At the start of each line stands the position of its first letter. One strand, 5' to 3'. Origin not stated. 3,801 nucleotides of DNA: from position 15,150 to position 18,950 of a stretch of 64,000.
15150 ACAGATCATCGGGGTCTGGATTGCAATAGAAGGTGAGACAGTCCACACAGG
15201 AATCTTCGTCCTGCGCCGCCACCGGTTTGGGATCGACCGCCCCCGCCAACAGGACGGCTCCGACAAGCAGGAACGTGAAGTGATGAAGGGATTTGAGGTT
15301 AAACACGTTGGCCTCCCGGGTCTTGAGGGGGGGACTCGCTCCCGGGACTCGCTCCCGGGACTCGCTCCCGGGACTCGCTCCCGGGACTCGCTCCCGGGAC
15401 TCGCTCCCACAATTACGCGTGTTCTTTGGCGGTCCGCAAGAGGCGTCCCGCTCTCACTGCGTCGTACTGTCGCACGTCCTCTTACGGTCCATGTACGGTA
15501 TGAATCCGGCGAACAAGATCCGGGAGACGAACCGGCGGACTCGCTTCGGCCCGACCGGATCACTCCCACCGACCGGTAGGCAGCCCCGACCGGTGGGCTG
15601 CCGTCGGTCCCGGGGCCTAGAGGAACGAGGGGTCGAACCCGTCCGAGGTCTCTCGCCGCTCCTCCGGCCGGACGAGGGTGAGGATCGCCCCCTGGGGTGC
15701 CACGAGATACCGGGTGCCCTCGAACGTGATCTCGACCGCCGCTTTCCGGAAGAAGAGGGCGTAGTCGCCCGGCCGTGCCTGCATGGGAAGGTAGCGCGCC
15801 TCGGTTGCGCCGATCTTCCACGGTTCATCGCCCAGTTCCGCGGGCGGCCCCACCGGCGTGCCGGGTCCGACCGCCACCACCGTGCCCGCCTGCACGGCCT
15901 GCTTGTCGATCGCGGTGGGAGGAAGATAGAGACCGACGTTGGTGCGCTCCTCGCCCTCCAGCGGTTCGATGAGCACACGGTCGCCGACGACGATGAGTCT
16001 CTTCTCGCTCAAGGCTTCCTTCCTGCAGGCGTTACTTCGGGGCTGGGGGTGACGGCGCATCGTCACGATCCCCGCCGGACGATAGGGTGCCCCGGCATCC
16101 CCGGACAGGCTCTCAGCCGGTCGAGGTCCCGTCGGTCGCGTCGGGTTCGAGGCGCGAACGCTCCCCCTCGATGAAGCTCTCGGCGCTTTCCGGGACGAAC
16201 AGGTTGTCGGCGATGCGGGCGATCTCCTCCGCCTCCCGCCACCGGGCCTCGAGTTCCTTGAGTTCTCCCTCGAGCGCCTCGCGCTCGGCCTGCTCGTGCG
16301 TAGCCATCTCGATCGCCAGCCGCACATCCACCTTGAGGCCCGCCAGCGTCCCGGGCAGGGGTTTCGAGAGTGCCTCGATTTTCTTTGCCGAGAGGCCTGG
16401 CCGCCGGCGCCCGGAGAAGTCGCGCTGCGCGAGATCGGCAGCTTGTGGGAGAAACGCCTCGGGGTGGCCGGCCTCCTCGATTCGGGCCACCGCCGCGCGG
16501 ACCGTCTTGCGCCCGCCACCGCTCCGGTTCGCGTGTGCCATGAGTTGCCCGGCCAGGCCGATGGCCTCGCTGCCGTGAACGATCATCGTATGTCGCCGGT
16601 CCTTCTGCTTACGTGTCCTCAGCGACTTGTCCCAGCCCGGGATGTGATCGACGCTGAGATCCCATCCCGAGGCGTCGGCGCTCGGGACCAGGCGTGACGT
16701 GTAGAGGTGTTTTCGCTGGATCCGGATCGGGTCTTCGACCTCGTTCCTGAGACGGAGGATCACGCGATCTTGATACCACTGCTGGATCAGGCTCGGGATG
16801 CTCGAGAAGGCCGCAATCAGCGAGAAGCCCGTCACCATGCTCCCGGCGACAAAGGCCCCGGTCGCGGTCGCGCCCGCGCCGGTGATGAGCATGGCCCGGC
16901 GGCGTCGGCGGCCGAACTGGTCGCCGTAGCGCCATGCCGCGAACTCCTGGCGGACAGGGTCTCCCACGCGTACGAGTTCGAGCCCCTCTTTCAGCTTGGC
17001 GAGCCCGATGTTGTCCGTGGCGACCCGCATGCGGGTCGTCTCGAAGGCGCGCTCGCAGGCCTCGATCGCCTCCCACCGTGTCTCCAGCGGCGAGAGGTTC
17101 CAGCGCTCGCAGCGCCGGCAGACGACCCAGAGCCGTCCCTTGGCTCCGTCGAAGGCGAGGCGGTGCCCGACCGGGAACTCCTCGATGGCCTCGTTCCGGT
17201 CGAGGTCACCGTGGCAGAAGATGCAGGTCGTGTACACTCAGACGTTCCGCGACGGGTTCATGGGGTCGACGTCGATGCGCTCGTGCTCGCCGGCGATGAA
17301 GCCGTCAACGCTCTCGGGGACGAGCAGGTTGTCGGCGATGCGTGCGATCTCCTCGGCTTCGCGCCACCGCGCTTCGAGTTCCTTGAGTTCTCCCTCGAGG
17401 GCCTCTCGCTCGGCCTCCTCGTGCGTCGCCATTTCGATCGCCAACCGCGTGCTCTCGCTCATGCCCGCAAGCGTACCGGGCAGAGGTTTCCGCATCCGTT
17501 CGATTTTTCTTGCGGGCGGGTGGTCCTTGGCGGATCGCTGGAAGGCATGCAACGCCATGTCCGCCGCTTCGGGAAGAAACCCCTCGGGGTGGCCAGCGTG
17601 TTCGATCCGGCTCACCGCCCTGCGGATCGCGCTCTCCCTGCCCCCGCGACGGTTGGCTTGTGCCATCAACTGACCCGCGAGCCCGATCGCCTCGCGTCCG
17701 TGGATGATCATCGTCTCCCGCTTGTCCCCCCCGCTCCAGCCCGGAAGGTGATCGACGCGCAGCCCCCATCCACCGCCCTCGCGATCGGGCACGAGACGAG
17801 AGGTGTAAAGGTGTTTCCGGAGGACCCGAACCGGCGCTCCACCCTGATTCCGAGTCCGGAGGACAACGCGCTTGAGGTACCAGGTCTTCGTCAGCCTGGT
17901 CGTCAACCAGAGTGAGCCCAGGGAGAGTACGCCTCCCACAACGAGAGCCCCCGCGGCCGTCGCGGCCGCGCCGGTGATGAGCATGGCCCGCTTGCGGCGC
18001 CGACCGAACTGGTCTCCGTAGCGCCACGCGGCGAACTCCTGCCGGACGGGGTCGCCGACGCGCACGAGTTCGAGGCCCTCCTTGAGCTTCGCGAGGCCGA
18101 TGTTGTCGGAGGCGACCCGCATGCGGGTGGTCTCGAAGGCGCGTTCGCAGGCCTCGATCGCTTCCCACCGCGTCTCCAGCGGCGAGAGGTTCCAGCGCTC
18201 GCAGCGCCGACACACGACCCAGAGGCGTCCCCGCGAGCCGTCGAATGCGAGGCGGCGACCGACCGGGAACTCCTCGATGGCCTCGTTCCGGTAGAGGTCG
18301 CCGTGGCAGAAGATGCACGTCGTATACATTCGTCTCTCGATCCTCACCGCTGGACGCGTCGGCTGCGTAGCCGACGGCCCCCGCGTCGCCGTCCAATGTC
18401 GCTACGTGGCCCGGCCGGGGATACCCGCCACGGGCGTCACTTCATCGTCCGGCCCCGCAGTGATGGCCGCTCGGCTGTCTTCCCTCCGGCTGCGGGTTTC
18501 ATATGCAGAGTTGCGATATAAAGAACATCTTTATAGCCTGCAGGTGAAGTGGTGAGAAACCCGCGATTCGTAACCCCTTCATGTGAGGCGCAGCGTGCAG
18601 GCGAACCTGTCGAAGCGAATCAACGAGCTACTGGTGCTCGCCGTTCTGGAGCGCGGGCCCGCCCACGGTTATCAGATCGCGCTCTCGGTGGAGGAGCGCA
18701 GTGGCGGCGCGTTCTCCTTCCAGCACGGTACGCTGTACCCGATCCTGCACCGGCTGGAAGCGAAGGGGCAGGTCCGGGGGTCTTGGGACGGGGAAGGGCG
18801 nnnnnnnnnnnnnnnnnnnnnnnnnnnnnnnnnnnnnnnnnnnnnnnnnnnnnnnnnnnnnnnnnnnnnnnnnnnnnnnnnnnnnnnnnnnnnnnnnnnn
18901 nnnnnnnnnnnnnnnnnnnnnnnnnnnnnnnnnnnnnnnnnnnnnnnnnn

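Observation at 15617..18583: Operon of two tandem paralogous zinc-ribbon membrane proteins plus a GroES-like protein, divergent from PadR with a palindromic operator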

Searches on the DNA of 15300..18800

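Call 45: search_rna_families(source=window, start=15300, end=18800, threshold=evalue, max_evalue=1)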
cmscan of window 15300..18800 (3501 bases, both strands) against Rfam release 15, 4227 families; matches with E-value up to 1: 0.
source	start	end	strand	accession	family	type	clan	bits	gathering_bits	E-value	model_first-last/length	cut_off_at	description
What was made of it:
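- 18393..18428 (-): Second conserved intergenic block, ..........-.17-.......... Candidate promoter of the paralog operon, not sigma-70-like. No Rfam match (call 45).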
